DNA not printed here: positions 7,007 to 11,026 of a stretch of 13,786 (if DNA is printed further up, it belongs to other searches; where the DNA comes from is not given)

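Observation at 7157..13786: A 6.6-kb open reading frame missing from the ORF track is the 5' part of an NRPS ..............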

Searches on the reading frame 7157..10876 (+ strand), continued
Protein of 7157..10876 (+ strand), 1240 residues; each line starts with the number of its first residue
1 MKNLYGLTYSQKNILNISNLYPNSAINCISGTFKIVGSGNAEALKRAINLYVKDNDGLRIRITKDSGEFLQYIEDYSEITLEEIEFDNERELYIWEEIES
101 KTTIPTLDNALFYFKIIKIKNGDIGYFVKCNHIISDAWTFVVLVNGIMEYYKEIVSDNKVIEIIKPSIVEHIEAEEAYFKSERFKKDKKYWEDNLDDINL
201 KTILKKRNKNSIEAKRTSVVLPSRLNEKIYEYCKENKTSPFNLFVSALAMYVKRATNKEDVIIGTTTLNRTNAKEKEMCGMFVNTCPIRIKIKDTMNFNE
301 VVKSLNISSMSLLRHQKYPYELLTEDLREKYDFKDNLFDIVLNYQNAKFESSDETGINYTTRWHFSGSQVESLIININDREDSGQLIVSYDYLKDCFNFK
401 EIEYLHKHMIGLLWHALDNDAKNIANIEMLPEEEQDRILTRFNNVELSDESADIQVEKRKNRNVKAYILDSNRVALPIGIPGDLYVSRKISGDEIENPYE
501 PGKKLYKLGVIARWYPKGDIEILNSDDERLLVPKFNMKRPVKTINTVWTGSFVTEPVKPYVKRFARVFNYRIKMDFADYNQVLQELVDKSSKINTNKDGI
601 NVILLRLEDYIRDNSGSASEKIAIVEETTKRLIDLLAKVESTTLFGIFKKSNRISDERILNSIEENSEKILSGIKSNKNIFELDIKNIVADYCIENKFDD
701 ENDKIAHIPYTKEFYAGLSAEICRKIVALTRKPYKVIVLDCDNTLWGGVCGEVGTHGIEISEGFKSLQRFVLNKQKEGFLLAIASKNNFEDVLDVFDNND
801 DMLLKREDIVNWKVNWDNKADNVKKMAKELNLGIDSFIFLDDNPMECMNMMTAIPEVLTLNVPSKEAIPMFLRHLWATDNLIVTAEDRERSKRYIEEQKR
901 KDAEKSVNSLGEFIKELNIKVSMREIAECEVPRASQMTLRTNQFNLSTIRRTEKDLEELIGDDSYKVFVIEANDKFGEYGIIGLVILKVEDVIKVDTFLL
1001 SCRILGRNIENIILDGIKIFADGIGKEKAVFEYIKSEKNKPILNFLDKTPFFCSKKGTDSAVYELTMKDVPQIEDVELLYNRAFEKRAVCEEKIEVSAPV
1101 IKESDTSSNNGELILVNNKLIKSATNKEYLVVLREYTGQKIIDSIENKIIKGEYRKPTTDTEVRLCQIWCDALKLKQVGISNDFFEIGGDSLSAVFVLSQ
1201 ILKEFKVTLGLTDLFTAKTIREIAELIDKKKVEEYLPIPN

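Call 41: find_encoding_contigs(protein=P0075, flank=7000, max_places=2)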
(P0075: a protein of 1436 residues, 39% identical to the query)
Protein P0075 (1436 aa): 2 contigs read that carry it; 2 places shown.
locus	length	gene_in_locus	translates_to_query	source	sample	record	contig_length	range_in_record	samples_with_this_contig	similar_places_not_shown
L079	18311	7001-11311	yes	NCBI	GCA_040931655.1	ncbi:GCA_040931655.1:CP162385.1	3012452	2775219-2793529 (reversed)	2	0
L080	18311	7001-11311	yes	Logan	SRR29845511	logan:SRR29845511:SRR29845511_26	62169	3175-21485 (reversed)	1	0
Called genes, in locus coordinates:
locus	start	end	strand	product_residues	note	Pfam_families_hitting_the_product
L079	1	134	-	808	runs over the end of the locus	-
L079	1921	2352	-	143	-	PF01022:HTH_5 (faint), PF22381:Staph_reg_Sar_Rot, PF01978:TrmB, PF12802:MarR_2, PF01047:MarR, PF13463:HTH_27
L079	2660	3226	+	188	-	PF14242:DUF4342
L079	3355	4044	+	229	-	PF00072:Response_reg, PF00486:Trans_reg_C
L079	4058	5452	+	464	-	PF00672:HAMP, PF00512:HisKA, PF02518:HATPase_c, PF13589:HATPase_c_3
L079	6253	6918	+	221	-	PF22624:AASDHPPT_N, PF01648:ACPS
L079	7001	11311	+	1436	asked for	PF00668:Condensation, PF00501:AMP-binding, PF13193:AMP-binding_C, PF00550:PP-binding, PF01073:3Beta_HSD, PF01370:Epimerase, PF04321:RmlD_sub_bind, PF07993:NAD_binding_4, +1 more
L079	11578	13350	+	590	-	PF00512:HisKA (faint), PF00672:HAMP (faint), PF02518:HATPase_c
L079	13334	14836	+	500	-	PF00072:Response_reg, PF11849:DUF3369, PF13487:HD_5, PF01966:HD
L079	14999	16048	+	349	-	PF00535:Glycos_transf_2, PF04138:GtrA_DPMS_TM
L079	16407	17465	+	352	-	PF01891:CbiM, PF13190:PDGLE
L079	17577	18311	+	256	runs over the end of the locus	PF02361:CbiQ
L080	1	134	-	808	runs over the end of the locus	-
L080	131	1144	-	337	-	PF00005:ABC_tran, PF02463:SMC_N (weak)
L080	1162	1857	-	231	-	PF00664:ABC_membrane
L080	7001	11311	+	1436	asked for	PF00668:Condensation, PF00501:AMP-binding, PF13193:AMP-binding_C, PF00550:PP-binding, PF01073:3Beta_HSD, PF01370:Epimerase, PF04321:RmlD_sub_bind, PF07993:NAD_binding_4, +1 more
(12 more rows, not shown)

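Call 42: find_encoding_contigs(protein=P0033, flank=7000, max_places=2)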
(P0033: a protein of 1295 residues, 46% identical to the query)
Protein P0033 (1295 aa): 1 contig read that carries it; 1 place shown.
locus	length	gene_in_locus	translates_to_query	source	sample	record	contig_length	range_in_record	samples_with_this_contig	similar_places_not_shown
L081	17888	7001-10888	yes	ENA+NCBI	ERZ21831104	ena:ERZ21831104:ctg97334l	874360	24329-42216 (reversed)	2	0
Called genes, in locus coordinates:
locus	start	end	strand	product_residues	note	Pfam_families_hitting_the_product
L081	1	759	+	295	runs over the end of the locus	PF00849:PseudoU_synth_2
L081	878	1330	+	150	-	PF01957:NfeD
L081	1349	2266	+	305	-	PF01145:Band_7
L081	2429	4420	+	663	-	PF00015:MCPsignal, PF00532:Peripla_BP_1, PF13407:Peripla_BP_4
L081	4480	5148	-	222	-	PF01471:PG_binding_1, PF07486:Hydrolase_2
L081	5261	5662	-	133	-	PF11026:DUF2721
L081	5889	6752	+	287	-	PF00491:Arginase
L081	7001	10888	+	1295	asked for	PF00668:Condensation, PF00501:AMP-binding, PF00550:PP-binding, PF00975:Thioesterase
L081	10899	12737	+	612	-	PF16927:HisKA_7TM, PF02518:HATPase_c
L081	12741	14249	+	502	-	PF00072:Response_reg, PF11849:DUF3369, PF13487:HD_5, PF01966:HD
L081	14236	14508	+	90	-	PF06961:DUF1294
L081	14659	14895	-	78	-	-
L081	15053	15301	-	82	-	-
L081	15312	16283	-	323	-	-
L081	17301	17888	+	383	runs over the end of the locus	PF01264:Chorismate_synt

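Call 61: search_protein_families(library=pfam, proteins=[L004:17552-18574:+, L005:17291-18313:+, L008:16494-17729:+], max_evalue=1)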
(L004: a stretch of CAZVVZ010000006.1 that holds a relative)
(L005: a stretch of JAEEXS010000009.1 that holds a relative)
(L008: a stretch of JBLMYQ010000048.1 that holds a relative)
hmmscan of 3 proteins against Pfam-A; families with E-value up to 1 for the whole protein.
L004:17552-18574:+ (340 aa): 1 family
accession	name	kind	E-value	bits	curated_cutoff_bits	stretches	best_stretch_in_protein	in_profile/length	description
PF00072.30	Response_reg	-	1.5e-16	61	30.2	1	12-121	1-109/111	Response regulator receiver domain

L005:17291-18313:+ (340 aa): 1 family
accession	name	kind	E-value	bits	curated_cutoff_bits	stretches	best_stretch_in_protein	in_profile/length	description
PF00072.30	Response_reg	-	3.2e-18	66.3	30.2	1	12-122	1-110/111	Response regulator receiver domain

L008:16494-17729:+ (411 aa): 10 families
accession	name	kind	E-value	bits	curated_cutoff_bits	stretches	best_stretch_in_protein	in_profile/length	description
PF02518.31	HATPase_c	-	2.2e-21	76.8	26.4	1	301-406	3-109/111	Histidine kinase-, DNA gyrase B-, and HSP90-like ATPase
PF00072.30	Response_reg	-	1.7e-19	70.5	30.2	1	15-122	1-107/111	Response regulator receiver domain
PF13589.12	HATPase_c_3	-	9.5e-05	22.9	25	1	305-358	4-55/137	Histidine kinase-, DNA gyrase B-, and HSP90-like ATPase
PF14501.12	HATPase_c_5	-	0.00063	20.1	22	1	302-394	4-92/102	GHKL domain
PF10145.14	PhageMin_Tail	-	0.0069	16.7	33.2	1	196-254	54-112/201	Phage-related minor tail protein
PF11254.13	DUF3053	-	0.024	14.7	23.9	1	145-276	75-203/219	Protein of unknown function (DUF3053)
PF07889.17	DUF1664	-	0.071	13.6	34.6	1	178-254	42-115/124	Protein of unknown function (DUF1664)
PF13581.12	HATPase_c_2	-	0.12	12.8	27.4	1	309-375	41-104/127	Histidine kinase-like ATPase domain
PF06009.19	Laminin_II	-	0.6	10.6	33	0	141-193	50-103/138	Laminin Domain II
PF03836.20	RasGAP_C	-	0.91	10.1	26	0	100-186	9-91/137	RasGAP C-terminus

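Call 62: find_related_loci(query=A1, collection=metagenome_contigs, flank=10000)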
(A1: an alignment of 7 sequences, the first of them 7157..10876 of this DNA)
Query A1 (1240 aa) in metagenome_contigs; peptide patterns used: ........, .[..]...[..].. (x = any residue, [..] = any of these).
280 stretches matched a pattern; 55 encode a relative of the query (tblastn E <= 1e-3); 55 distinct loci.
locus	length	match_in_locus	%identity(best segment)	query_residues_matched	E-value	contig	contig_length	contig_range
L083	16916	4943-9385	43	5-1228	0e+0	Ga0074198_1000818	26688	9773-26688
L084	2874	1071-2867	42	1-622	3e-166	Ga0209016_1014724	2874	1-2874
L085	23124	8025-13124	66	4-1239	0e+0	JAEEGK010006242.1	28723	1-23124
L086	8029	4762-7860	46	2-1228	7e-123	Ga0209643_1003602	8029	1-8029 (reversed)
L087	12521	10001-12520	45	5-514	2e-122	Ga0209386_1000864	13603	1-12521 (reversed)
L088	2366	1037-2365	46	5-445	2e-129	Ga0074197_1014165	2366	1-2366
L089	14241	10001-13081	45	5-1225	8e-121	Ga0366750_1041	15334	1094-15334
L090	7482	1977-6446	43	2-1239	5e-119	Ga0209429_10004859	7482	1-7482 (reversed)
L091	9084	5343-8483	43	5-1240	2e-118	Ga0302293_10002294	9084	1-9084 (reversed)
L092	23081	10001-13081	44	5-1227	1e-116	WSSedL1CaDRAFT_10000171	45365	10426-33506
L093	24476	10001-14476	42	2-1239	1e-116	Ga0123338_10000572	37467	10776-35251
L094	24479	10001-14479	43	2-1240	5e-115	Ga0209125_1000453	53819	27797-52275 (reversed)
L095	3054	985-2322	43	5-445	1e-119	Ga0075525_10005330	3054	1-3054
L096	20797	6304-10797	43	2-1240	8e-114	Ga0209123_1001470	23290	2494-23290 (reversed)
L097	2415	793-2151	42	5-453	5e-119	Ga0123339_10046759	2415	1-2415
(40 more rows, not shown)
